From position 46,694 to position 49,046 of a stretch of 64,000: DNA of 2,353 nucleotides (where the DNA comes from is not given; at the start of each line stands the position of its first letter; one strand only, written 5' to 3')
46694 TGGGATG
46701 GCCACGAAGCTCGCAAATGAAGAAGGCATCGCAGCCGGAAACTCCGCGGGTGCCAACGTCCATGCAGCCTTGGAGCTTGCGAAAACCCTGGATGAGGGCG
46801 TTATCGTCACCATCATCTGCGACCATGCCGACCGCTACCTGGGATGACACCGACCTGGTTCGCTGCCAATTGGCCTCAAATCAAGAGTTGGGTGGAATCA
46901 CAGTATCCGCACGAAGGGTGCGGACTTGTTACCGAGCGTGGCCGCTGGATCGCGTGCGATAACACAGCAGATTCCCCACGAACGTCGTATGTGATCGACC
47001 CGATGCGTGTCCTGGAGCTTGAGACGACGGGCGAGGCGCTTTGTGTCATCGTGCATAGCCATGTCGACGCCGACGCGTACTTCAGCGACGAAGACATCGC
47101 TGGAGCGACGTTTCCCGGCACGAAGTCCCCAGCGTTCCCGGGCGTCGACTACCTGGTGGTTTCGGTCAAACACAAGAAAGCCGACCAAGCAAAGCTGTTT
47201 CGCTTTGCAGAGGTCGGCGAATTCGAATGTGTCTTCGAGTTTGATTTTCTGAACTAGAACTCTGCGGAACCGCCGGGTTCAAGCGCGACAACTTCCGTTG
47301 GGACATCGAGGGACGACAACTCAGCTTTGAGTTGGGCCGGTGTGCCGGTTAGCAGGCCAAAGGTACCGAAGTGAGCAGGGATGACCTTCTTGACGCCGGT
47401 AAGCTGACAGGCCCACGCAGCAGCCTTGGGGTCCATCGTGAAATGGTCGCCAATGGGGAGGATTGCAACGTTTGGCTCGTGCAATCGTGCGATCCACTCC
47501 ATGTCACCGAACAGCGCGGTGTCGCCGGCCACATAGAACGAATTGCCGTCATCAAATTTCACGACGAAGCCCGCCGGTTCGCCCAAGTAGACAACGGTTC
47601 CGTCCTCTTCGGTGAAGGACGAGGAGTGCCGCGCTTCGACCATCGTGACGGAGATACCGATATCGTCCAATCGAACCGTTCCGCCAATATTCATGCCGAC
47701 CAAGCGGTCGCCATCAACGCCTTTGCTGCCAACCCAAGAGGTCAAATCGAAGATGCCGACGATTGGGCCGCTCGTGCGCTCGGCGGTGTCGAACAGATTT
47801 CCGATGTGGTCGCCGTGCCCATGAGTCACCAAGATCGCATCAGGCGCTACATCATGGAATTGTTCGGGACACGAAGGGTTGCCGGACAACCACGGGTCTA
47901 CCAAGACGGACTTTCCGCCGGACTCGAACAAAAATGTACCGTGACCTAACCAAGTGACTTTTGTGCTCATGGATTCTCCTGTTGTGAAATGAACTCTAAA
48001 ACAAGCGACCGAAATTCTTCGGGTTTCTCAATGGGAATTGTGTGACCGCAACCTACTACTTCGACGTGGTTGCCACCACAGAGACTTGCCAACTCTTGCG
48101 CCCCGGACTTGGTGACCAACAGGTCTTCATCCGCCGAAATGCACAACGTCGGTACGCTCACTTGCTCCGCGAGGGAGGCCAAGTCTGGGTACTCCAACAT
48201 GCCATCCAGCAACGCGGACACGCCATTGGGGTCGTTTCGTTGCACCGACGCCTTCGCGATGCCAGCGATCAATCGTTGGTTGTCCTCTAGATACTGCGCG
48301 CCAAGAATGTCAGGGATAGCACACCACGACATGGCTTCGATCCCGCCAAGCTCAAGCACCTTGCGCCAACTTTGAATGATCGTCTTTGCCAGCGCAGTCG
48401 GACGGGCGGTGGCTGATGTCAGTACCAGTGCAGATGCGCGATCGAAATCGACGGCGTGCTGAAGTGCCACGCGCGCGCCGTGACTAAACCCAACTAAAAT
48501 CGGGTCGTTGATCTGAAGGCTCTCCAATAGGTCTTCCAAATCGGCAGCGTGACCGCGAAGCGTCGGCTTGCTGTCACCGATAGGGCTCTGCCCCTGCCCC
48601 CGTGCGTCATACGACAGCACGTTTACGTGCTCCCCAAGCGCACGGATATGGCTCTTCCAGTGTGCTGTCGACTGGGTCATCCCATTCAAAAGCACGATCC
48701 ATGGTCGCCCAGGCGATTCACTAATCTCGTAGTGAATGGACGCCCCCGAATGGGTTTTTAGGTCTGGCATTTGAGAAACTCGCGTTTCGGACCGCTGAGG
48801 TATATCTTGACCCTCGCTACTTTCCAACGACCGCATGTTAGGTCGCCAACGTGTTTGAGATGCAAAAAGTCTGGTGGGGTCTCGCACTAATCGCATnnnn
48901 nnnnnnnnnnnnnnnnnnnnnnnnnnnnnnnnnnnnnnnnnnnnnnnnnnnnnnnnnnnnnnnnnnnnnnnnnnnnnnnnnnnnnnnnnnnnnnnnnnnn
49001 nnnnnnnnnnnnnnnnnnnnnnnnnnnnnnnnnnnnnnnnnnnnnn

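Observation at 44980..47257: Cysteine-synthase locus with a Lys-to-Arg CysK pseudo-paralog, an intact CysM and a JAMM (Mec+-like) protease, but no visible CysO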

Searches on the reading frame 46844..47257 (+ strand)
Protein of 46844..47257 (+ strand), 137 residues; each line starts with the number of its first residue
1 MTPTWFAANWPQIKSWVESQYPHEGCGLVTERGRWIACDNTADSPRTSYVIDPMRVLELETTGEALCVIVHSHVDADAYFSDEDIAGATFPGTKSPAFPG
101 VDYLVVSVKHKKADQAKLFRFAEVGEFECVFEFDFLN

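Call 3: search_protein_families(library=pfam, proteins=[window:46844-47257:+], max_evalue=0.01)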
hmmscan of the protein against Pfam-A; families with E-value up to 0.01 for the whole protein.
window:46844-47257:+ (137 aa): 1 family
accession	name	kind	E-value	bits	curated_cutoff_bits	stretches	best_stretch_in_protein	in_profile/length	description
PF14464.11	Prok-JAB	-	7.9e-10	39.1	25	1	15-108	10-103/114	Prokaryotic homologs of the JAB domain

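Call 4: search_protein_families(library=ncbifam, proteins=[window:46844-47257:+], max_evalue=0.01)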
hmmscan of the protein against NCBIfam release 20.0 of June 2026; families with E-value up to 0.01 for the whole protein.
window:46844-47257:+ (137 aa): 1 family
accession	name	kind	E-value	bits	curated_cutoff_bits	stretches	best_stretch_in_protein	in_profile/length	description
NF041370.1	desamp_Halo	equivalog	5.2e-07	29.6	130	1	34-109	41-112/133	desampylase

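Call 35: search_solved_structures(query=window:46844-47257:+, max_evalue=1, show_alignments=2)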
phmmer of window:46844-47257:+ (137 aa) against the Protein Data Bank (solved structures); distinct sequences matched with E-value up to 1: 1.
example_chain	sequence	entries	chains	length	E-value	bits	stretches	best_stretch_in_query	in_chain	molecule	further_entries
2kcq_A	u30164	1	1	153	0.085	16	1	16-93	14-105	Mov34/MPN/PAD-1 family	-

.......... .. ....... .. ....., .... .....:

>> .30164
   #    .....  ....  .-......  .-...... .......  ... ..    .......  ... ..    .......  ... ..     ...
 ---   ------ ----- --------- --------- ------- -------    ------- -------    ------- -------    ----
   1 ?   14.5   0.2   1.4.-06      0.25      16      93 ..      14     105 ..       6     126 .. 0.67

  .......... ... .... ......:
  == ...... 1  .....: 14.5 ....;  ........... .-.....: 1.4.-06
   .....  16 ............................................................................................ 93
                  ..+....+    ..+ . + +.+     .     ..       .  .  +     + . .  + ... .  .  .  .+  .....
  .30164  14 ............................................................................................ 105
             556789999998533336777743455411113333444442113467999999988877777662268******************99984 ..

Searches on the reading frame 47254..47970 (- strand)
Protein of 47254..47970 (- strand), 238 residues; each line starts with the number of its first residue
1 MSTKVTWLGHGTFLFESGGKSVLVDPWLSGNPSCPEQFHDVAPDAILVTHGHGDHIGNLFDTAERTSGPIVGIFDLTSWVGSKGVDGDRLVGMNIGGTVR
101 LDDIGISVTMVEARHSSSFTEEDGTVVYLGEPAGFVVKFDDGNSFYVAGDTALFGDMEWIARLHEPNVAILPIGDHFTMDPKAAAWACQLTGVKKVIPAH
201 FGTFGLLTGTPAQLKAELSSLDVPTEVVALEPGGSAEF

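Call 3: search_protein_families(library=pfam, proteins=[window:47254-47970:-], max_evalue=0.01)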
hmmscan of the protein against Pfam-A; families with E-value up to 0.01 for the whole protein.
window:47254-47970:- (238 aa): 3 families
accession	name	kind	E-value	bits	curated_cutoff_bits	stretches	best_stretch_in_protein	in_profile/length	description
PF12706.13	Lactamase_B_2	-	1.5e-26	93.7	27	1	22-201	3-200/200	Beta-lactamase superfamily domain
PF13483.12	Lactamase_B_3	-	1.6e-18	67.6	24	1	4-200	1-160/160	Beta-lactamase superfamily domain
PF00753.33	Lactamase_B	-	5e-10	40.1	22.7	1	9-182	5-172/196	Metallo-beta-lactamase superfamily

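Call 72: search_protein_families(library=ncbifam, proteins=[window:47254-47970:-], max_evalue=0.00001)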
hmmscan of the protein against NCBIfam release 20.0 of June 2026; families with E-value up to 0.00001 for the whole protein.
window:47254-47970:- (238 aa): 1 family
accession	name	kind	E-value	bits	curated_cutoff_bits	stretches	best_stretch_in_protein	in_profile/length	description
NF001911.0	PRK00685.1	equivalog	2.9e-75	252.7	144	1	4-237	2-227/228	metal-dependent hydrolase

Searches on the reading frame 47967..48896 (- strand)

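Call 3: search_protein_families(library=pfam, proteins=[window:47967-48896:-], max_evalue=0.01)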
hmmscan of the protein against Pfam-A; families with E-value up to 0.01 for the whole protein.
window:47967-48896:- (309 aa): 5 families
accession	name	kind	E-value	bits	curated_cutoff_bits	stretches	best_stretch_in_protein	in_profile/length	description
PF12697.13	Abhydrolase_6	-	2e-19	71.5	26.3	1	67-296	1-215/217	Alpha/beta hydrolase family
PF00561.26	Abhydrolase_1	-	3.6e-18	66.6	25.8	2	65-168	1-108/245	alpha/beta hydrolase fold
PF12146.15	Hydrolase_4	-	1.7e-13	50.9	27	1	66-280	6-224/239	Serine aminopeptidase, S33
PF03096.20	Ndr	-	5.5e-05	22.5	23.3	1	103-257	72-229/283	Ndr family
PF03959.19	FSH1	-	0.0002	21.5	21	1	192-292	149-206/211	Serine hydrolase (FSH1)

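Call 72: search_protein_families(library=ncbifam, proteins=[window:47967-48896:-], max_evalue=0.00001)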
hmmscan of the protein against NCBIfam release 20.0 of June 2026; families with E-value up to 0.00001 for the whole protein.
window:47967-48896:- (309 aa): 21 families
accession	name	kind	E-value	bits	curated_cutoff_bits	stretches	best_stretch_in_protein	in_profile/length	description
TIGR02427.1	protocat_pcaD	equivalog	2e-32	112.6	255.85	1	54-303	2-250/251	3-oxoadipate enol-lactonase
NF051488.1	bifunc_PcaDC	exception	2.9e-27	95.8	390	1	54-307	2-254/375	bifunctional 3-oxoadipate enol-lactonase/4-carboxymuconolactone decarboxylase PcaDC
NF051487.1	bifunc_PcaCD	exception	2.7e-22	79.5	430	1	47-304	151-412/413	bifunctional 4-carboxymuconolactone decarboxylase/3-oxoadipate enol-lactonase PcaCD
NF050089.1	i_nPHAscl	equivalog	1.9e-21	76.4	300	1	50-161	5-116/288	intracellular short-chain-length polyhydroxyalkanoate depolymerase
TIGR03611.1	RutD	equivalog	2.5e-21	76.2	238.5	1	55-305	2-257/258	pyrimidine utilization protein D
TIGR03695.1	menH_SHCHC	equivalog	7.6e-19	68.1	208.55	1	64-303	2-251/252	2-succinyl-6-hydroxy-2,4-cyclohexadiene-1-carboxylate synthase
TIGR03056.1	bchO_mg_che_rel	equivalog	1.1e-15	57.4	172.55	1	61-303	24-277/278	alpha/beta fold hydrolase BchO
NF004514.1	PRK05855.1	equivalog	1.2e-12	47.2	455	1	49-139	7-100/578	SDR family oxidoreductase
NF011457.0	PRK14875.1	equivalog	2.7e-11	43.1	307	1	50-305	118-371/372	acetoin dehydrogenase dihydrolipoyllysine-residue acetyltransferase subunit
NF008340.0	PRK11126.1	equivalog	9.6e-11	41.4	261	1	59-151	9-99/255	2-succinyl-6-hydroxy-2,4-cyclohexadiene-1-carboxylate synthase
NF002938.0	PRK03592.1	equivalog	3.3e-10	39.8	241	1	50-171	18-138/298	haloalkane dehalogenase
NF045632.1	hydroxlase_HsaD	equivalog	3.7e-10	39.2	400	1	49-161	22-136/290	4,5:9,10-diseco-3-hydroxy-5,9,17-trioxoandrosta-1(10),2-diene-4-oate hydrolase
TIGR01250.1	pro_imino_pep_2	subfamily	5.9e-10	39.2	167.65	0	54-226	14-191/288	proline iminopeptidase-family hydrolase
NF052614.1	AB_fold_OlsI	equivalog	1.1e-08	34.9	385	1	64-306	17-258/272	ornithine lipid biosynthesis O-acyltransferase OlsI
TIGR01738.1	bioH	equivalog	1.2e-08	34.9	206.95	1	65-303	5-245/245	pimeloyl-ACP methyl ester esterase BioH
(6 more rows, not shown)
